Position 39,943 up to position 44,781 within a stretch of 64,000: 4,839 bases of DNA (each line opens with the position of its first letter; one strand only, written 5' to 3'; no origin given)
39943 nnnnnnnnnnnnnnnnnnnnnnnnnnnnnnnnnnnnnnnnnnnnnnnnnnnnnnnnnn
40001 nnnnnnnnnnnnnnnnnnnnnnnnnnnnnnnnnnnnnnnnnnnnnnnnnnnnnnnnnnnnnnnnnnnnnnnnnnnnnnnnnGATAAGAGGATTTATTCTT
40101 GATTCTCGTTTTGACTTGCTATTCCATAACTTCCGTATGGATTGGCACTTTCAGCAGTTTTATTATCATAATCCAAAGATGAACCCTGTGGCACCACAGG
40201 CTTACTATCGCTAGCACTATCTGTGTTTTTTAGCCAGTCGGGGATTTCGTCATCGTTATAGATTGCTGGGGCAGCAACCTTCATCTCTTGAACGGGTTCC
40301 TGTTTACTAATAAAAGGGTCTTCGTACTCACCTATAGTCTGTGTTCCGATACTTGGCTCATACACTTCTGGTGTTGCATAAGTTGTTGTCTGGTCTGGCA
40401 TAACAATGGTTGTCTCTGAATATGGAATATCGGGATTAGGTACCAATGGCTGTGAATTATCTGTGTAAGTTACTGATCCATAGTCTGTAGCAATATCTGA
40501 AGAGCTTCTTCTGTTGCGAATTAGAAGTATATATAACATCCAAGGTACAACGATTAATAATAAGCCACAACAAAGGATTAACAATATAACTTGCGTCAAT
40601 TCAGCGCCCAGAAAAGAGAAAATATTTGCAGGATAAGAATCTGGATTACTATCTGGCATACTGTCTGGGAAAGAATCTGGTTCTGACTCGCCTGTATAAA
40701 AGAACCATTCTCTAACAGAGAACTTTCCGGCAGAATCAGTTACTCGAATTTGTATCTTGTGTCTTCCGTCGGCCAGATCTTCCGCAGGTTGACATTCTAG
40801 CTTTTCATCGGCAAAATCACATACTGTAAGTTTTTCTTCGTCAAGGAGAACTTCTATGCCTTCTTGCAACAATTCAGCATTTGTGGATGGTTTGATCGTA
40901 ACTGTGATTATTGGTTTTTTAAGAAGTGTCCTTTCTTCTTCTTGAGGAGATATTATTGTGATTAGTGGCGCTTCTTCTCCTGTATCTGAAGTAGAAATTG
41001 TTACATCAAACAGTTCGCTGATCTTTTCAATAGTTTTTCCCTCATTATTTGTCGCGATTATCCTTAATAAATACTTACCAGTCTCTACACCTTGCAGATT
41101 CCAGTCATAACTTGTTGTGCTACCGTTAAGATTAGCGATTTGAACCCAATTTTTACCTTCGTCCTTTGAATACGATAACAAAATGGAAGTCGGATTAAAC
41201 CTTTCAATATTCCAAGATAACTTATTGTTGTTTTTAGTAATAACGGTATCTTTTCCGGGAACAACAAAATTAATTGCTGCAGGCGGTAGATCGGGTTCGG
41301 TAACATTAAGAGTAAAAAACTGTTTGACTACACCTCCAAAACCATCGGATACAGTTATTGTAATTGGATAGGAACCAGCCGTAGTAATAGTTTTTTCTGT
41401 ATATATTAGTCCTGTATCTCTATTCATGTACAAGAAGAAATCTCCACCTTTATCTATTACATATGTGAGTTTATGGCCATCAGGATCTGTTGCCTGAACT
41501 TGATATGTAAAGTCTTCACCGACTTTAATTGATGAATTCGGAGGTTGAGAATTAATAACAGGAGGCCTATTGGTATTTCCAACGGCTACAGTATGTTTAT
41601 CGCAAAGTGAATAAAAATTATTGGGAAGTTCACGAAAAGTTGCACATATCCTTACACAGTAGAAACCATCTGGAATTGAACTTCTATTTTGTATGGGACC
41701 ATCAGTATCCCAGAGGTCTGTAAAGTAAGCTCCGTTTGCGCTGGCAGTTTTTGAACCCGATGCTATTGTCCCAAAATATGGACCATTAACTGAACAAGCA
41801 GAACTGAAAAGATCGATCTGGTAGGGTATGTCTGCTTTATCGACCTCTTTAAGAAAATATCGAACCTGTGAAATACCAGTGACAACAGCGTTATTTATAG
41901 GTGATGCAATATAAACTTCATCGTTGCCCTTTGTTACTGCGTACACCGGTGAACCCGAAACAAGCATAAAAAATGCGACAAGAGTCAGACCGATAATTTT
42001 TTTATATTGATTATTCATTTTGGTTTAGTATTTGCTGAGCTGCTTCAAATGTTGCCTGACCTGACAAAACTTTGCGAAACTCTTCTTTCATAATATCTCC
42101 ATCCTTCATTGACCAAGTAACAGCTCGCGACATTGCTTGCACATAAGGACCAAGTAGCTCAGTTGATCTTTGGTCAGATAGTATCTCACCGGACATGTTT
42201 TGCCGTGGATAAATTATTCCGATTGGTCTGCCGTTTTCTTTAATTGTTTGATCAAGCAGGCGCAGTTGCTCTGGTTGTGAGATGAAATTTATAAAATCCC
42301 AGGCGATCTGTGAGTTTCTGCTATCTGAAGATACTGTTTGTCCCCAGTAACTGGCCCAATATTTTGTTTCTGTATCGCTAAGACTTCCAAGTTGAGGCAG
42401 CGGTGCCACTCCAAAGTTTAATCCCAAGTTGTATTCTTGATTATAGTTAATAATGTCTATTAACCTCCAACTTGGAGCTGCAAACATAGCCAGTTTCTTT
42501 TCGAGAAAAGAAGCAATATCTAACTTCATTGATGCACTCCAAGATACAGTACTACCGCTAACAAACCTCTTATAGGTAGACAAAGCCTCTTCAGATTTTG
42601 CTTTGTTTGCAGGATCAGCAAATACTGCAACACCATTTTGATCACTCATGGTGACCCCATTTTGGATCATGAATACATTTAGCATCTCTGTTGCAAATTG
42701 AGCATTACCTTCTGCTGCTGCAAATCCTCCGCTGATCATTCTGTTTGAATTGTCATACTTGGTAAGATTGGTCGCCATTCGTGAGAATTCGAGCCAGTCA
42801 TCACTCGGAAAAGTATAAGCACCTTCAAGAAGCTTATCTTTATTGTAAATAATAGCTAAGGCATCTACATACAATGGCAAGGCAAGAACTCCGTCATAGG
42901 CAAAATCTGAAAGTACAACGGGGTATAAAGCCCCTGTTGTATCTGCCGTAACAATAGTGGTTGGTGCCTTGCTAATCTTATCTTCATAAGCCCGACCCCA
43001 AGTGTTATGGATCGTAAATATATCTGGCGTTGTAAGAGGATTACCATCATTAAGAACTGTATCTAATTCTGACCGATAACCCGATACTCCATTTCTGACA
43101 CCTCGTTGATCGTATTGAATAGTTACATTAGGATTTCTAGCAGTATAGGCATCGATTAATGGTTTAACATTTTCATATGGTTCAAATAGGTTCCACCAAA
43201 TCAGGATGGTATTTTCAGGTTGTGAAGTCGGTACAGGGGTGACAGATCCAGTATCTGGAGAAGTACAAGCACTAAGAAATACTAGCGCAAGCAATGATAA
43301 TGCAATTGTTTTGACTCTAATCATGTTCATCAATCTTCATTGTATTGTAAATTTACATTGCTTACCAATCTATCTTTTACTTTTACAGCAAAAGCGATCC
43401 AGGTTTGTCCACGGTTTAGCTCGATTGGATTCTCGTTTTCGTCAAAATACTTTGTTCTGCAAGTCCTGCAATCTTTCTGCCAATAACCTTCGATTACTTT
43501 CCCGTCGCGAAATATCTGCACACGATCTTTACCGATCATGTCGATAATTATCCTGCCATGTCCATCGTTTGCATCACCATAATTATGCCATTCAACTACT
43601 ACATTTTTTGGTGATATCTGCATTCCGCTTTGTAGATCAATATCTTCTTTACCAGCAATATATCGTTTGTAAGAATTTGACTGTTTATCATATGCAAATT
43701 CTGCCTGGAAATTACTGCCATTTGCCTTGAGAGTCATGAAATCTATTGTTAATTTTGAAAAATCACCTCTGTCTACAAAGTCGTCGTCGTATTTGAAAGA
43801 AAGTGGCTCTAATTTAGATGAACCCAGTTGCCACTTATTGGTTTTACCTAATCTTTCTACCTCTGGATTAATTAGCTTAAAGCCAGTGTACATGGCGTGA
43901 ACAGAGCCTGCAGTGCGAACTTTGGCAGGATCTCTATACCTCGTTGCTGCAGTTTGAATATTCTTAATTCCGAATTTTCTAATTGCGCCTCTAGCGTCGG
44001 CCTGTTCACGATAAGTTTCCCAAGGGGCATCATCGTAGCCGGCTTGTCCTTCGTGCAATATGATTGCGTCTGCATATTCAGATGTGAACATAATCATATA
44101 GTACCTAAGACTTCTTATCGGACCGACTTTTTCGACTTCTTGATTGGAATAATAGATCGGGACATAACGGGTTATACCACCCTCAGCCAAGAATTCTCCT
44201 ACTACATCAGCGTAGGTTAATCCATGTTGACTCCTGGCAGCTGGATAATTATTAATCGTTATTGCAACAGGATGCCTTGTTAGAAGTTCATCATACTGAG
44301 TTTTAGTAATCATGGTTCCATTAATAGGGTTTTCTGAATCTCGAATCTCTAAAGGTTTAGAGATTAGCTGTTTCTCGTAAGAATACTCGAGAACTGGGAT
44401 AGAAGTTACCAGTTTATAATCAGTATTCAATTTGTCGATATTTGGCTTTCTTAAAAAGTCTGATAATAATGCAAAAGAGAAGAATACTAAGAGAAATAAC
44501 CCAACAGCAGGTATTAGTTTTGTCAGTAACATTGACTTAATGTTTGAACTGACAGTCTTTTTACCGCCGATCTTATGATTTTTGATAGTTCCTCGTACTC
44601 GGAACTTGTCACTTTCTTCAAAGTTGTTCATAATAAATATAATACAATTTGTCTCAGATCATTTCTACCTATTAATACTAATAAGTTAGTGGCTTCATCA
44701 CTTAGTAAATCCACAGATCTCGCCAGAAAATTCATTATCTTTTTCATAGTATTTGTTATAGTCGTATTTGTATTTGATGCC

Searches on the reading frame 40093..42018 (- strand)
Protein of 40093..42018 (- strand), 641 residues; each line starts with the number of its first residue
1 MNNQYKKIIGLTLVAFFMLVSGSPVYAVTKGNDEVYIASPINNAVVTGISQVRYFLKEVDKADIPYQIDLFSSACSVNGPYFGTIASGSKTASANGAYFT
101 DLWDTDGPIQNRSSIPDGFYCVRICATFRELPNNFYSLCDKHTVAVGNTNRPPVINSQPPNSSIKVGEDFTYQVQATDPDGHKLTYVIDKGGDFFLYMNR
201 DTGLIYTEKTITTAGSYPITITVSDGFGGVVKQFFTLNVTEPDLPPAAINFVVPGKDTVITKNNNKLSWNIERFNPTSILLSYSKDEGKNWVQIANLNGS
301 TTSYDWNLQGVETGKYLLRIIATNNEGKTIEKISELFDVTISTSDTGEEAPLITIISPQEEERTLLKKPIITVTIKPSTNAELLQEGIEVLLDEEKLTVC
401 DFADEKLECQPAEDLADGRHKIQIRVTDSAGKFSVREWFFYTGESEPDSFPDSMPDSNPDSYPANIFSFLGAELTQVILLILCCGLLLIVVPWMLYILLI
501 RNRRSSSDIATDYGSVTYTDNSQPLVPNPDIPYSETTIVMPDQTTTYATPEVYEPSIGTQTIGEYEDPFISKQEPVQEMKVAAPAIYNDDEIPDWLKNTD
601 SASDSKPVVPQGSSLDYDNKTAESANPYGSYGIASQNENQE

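Call 7: search_protein_families(library=pfam, proteins=[window:40093-42018:-], max_evalue=0.01)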
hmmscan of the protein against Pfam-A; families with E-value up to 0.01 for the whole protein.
window:40093-42018:- (641 aa): 4 families
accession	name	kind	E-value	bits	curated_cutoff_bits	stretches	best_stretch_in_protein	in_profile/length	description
PF19077.6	Big_13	-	1.8e-09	38.5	27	1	392-433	47-90/102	Bacterial Ig-like domain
PF05345.18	He_PIG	-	7e-09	36.5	24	1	152-240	1-96/96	Putative Ig domain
PF17963.7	Big_9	-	1.7e-05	26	23.6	1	150-237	1-88/89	Bacterial Ig domain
PF18911.6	PKD_4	-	1.8e-05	25.2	27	1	150-231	1-76/85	PKD domain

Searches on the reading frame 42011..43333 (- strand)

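Call 7: search_protein_families(library=pfam, proteins=[window:42011-43333:-], max_evalue=0.01)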
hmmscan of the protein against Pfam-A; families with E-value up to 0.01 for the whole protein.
window:42011-43333:- (440 aa): 2 families
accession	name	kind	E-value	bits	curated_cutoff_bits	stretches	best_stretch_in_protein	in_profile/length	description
PF13416.11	SBP_bac_8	-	4e-20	73.2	27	1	59-362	2-254/279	Bacterial extracellular solute-binding protein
PF01547.30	SBP_bac_1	-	9.8e-18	65.6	26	1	54-356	8-305/307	Bacterial extracellular solute-binding protein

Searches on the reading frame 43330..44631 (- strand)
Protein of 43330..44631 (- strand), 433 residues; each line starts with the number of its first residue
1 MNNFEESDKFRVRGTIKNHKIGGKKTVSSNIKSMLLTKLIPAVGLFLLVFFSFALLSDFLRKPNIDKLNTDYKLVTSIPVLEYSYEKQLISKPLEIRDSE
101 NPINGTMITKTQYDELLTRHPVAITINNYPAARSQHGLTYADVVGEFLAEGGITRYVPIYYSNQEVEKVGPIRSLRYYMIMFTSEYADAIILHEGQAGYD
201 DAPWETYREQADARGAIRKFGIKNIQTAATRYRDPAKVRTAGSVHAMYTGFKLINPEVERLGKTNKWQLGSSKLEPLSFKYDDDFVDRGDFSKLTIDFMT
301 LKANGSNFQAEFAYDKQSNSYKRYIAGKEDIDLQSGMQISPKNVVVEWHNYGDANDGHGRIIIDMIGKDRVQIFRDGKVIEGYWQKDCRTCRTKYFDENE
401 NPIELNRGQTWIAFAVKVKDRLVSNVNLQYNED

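Call 7: search_protein_families(library=pfam, proteins=[window:43330-44631:-], max_evalue=0.01)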
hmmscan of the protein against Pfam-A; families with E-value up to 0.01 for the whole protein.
window:43330-44631:- (433 aa): 2 families
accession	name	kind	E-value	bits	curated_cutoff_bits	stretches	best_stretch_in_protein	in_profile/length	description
PF11258.13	DUF3048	-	2.2e-27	96.5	25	1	114-260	9-144/148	Protein of unknown function (DUF3048) N-terminal domain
PF17479.7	DUF3048_C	-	3.2e-25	89.1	25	1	306-412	8-114/114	Protein of unknown function (DUF3048) C-terminal domain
